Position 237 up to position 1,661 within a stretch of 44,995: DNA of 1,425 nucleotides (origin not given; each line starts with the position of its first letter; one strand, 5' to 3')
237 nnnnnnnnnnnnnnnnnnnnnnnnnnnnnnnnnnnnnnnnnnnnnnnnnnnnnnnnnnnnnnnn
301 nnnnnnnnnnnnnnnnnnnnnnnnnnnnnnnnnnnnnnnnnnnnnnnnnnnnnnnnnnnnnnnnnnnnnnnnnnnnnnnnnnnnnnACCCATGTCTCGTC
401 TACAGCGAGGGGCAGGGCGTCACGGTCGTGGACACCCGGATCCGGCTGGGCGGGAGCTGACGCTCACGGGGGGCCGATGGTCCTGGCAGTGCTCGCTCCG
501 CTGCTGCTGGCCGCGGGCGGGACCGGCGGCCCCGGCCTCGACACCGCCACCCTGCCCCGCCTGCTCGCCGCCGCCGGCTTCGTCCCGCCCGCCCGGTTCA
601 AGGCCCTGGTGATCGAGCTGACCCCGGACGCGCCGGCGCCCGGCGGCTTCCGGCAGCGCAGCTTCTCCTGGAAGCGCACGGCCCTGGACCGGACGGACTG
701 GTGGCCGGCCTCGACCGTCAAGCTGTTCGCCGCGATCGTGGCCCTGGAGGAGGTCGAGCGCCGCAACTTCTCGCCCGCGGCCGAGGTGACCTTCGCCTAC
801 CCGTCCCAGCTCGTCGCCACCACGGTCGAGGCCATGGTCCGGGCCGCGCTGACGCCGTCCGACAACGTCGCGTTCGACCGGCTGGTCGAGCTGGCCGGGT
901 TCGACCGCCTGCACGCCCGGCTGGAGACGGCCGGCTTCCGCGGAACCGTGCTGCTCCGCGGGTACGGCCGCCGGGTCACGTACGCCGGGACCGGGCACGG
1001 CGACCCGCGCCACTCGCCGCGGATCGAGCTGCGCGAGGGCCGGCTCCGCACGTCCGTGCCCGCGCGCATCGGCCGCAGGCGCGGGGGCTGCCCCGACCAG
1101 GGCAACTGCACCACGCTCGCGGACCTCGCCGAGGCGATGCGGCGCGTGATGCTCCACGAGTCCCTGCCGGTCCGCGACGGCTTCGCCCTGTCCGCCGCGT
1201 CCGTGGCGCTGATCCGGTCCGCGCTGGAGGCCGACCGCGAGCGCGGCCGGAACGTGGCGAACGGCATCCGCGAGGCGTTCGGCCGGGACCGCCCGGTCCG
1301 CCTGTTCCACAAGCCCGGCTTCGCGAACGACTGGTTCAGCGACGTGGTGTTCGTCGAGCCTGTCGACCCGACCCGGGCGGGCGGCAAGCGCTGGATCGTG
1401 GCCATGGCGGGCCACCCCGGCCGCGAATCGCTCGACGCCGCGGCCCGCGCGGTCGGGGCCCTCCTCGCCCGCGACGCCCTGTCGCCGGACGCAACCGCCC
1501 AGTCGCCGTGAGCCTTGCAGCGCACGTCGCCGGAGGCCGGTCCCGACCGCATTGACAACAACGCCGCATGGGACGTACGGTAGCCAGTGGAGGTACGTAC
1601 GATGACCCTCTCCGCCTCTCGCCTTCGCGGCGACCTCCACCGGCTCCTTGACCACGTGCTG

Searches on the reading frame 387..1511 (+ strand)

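Call 82: search_protein_families(library=pfam, proteins=[window:387-1511:+], max_evalue=0.0001)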
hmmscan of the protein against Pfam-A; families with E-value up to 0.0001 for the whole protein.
window:387-1511:+ (374 aa): 1 family
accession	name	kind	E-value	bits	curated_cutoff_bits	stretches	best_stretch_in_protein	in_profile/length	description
PF13354.11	Beta-lactamase2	-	3.3e-14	53.2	22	1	107-325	23-202/214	Beta-lactamase enzyme family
